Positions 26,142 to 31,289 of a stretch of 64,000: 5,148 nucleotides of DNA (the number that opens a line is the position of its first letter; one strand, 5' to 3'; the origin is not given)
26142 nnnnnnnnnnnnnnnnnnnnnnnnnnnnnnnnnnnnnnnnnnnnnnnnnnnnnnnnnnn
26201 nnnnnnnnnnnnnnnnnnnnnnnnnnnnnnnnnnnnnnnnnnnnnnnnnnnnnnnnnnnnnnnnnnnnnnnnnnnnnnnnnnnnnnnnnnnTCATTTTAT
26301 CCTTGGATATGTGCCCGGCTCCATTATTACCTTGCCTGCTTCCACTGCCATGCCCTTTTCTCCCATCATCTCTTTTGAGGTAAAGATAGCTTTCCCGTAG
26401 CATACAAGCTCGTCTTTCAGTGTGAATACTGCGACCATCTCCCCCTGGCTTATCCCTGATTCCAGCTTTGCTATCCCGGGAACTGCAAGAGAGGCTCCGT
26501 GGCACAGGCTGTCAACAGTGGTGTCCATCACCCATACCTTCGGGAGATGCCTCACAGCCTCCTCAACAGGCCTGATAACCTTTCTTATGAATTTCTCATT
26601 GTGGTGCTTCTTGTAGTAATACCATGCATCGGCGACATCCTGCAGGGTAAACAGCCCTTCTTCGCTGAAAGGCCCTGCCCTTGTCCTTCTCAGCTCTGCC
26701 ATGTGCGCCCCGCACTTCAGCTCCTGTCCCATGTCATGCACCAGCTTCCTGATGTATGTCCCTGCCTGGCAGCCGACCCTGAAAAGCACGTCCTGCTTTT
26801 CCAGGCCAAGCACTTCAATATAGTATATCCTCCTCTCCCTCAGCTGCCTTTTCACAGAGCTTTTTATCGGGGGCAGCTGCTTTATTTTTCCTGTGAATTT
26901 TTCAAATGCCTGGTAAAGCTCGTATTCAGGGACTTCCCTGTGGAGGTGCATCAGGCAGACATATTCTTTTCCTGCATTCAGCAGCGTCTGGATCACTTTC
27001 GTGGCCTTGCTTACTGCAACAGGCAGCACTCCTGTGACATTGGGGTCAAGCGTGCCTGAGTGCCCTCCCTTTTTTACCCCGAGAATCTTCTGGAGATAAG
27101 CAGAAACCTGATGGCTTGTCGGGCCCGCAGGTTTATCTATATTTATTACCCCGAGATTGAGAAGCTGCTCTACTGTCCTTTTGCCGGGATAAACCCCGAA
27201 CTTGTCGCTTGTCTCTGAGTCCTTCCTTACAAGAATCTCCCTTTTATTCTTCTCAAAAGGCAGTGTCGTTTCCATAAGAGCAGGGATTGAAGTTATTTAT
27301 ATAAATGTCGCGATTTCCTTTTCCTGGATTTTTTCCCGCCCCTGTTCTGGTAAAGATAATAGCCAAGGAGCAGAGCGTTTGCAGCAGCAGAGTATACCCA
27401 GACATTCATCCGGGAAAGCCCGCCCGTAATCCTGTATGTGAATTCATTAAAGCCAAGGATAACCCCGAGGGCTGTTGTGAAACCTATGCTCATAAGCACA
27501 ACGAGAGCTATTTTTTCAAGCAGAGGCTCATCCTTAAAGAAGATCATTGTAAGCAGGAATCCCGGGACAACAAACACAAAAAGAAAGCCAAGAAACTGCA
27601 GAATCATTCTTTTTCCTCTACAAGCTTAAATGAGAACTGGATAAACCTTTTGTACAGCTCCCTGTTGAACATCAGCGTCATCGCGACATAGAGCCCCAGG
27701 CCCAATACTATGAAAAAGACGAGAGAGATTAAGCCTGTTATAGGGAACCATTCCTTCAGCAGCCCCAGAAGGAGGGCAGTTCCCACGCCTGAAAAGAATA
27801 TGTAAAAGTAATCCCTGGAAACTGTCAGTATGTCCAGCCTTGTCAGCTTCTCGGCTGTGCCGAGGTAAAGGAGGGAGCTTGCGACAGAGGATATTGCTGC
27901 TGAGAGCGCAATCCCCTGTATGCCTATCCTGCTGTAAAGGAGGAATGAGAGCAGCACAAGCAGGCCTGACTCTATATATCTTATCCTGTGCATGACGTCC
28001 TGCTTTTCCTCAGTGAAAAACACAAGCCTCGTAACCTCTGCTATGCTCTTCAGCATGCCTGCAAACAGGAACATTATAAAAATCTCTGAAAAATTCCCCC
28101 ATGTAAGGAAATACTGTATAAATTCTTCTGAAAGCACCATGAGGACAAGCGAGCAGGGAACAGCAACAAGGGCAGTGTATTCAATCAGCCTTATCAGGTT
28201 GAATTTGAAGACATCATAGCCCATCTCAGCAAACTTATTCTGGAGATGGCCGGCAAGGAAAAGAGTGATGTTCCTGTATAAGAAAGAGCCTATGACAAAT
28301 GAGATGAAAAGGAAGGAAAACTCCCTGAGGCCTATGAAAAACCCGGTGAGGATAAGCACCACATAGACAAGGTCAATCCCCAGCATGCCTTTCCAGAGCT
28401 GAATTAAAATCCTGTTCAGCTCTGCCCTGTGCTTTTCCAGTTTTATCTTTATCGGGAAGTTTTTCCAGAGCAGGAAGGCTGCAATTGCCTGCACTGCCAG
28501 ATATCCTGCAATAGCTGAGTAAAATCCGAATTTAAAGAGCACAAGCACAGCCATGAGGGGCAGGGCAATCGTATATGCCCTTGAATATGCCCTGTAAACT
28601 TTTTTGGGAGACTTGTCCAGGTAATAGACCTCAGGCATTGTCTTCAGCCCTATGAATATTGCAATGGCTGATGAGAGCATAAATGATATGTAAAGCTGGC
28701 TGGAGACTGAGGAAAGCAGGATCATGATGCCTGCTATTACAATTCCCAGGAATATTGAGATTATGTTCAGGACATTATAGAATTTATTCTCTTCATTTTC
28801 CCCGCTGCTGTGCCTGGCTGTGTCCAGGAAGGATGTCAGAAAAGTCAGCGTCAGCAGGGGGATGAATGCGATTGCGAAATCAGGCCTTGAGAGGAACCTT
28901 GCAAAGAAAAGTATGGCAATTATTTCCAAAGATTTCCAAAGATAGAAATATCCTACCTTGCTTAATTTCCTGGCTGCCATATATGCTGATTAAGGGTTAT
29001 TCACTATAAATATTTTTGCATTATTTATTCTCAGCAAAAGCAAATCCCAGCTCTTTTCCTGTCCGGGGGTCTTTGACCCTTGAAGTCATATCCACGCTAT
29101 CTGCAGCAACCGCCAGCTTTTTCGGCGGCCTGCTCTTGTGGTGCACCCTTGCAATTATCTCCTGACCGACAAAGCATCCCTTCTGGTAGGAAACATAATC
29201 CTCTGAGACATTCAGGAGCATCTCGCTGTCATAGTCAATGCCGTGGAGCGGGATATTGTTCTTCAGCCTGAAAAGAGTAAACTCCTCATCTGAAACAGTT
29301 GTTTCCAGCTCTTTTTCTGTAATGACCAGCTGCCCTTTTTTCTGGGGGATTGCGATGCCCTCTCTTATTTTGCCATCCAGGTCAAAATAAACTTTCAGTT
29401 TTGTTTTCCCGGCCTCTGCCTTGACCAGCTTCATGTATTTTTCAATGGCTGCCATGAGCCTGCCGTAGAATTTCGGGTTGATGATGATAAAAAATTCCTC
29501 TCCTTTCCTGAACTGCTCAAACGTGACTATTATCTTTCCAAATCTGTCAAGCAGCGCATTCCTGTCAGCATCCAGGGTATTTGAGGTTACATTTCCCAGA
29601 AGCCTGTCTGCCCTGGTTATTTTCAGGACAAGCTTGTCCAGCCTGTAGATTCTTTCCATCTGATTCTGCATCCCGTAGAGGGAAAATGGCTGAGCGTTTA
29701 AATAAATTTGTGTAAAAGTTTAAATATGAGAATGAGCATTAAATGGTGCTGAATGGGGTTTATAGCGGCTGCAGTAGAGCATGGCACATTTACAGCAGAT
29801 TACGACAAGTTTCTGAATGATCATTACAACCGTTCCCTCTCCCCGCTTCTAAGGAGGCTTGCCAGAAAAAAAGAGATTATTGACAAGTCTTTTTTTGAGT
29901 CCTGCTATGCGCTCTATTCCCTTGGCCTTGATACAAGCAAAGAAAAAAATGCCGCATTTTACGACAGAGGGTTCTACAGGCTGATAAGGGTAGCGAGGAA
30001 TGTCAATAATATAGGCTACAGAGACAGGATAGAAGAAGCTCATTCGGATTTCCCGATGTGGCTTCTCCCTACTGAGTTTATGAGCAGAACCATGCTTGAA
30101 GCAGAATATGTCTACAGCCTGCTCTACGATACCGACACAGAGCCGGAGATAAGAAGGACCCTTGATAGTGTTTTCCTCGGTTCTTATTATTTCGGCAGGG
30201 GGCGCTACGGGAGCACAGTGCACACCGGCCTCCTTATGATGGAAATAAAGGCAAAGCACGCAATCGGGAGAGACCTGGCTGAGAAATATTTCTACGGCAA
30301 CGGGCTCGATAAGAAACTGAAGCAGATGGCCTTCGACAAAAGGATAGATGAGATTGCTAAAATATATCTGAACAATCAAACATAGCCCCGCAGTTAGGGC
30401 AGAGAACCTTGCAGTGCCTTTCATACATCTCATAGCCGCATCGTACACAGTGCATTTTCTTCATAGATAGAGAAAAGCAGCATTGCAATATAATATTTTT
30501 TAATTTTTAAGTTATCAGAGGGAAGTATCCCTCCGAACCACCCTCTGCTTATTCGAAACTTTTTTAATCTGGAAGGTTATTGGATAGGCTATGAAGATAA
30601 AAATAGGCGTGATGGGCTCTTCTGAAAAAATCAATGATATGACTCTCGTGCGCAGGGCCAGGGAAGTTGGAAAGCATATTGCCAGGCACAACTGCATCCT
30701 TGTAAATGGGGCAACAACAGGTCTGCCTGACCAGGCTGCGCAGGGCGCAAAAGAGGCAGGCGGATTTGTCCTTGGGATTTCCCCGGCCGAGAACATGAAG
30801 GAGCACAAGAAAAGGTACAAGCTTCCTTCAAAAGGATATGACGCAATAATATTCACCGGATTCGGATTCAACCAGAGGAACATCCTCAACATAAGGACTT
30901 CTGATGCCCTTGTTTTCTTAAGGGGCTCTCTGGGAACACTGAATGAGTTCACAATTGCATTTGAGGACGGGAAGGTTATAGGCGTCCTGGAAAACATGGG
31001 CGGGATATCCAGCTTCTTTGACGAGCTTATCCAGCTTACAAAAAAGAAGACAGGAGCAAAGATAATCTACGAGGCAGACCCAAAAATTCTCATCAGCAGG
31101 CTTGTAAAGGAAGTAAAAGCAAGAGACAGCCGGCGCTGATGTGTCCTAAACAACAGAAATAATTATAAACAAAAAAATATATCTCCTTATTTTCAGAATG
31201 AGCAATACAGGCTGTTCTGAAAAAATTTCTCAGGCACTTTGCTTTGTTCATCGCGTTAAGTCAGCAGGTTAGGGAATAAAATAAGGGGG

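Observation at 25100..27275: Glutamine amidotransferase translationally coupled to a Dph6-like diphthine-ammonia ligase (with Cbf5)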

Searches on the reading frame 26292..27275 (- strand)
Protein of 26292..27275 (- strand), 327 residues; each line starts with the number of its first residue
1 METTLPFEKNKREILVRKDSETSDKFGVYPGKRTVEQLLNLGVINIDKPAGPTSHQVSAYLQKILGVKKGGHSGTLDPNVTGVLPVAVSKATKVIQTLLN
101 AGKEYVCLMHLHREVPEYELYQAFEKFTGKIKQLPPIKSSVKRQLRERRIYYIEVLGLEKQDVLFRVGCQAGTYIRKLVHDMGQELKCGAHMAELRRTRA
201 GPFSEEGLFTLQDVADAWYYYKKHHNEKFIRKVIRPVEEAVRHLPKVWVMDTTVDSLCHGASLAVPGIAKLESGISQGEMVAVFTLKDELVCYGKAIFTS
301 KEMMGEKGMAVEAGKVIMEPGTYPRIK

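Call 3: search_protein_families(library=pfam, proteins=[window:26292-27275:-], max_evalue=0.01)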
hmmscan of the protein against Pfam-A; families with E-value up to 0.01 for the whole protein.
window:26292-27275:- (327 aa): 5 families
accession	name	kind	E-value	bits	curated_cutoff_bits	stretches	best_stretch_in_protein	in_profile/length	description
PF01509.24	TruB_N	-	3.9e-27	95.9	27.3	1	63-175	2-149/149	TruB family pseudouridylate synthase (N terminal domain)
PF16198.10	TruB_C_2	-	1.8e-25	89.3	29.3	1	176-241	1-65/66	tRNA pseudouridylate synthase B C-terminal domain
PF08068.17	DKCLD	-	1.3e-16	60.9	27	1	5-57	4-57/58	DKCLD (NUC011) domain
PF01472.26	PUA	-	4.2e-16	59.1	24.8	1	245-313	1-70/74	PUA domain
PF21238.2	Pus10_C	-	2.2e-08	34.4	27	1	91-181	111-205/232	Pus10, C-terminal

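Call 4: search_protein_families(library=ncbifam, proteins=[window:26292-27275:-], max_evalue=0.01)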
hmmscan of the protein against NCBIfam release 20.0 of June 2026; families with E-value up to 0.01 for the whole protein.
window:26292-27275:- (327 aa): 12 families
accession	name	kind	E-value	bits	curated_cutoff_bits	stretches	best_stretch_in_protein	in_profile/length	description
NF003280.0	PRK04270.1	equivalog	1.6e-129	431.3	242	1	12-325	2-316/323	RNA-guided pseudouridylation complex pseudouridine synthase subunit Cbf5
TIGR00425.1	CBF5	equivalog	4.6e-124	413.7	238.15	1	10-326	3-320/322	RNA-guided pseudouridylation complex pseudouridine synthase subunit Cbf5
TIGR00431.1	TruB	equivalog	1.2e-35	123.1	151.45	2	42-111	3-72/210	tRNA pseudouridine(55) synthase TruB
TIGR01213.2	pseudo_Pus10arc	equivalog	3.1e-09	36.2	200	1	99-180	289-373/402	tRNA pseudouridine(54/55) synthase Pus10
TIGR03684.1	arCOG00985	hypoth_equivalog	1.5e-07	31.3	120.6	1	245-312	73-142/154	arCOG04150 universal archaeal PUA-domain protein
TIGR00451.1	unchar_dom_2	domain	8.2e-06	26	27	1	238-313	24-101/107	uncharacterized domain 2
NF011153.0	PRK14560.1-4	equivalog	1.4e-05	25.1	169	1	246-313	80-149/162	putative RNA-binding protein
NF010368.0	PRK13795.1-3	equivalog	2.2e-05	22.9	588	1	247-312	130-198/635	hypothetical protein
NF011150.0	PRK14560.1-1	equivalog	0.0012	18.7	217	1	240-307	65-132/155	putative RNA-binding protein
NF011154.0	PRK14560.1-6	equivalog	0.0017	18.5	224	1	251-313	83-146/159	putative RNA-binding protein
NF040592.1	tRNA_mod_ArcS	equivalog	0.0032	16.1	440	1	258-315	519-574/575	archaeosine synthase subunit alpha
NF010367.0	PRK13795.1-2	equivalog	0.0074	14.8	456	0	246-314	127-197/584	hypothetical protein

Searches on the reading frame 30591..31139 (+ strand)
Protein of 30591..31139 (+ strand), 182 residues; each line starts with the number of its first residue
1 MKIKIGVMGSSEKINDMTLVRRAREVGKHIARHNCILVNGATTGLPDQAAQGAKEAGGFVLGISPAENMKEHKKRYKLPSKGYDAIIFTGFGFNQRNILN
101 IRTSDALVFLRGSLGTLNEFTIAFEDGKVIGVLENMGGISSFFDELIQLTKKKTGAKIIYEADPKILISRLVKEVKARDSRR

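Call 21: search_protein_families(library=pfam, proteins=[window:30591-31139:+], max_evalue=0.00001)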
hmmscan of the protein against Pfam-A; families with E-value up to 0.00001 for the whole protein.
window:30591-31139:+ (182 aa): 2 families
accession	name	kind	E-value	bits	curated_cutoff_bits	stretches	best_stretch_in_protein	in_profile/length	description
PF18306.6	LDcluster4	-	1.5e-41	142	26.3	1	2-165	1-148/151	SLOG cluster4 family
PF03641.19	Lysine_decarbox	-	1.2e-06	29.1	27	1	49-167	4-118/131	Possible lysine decarboxylase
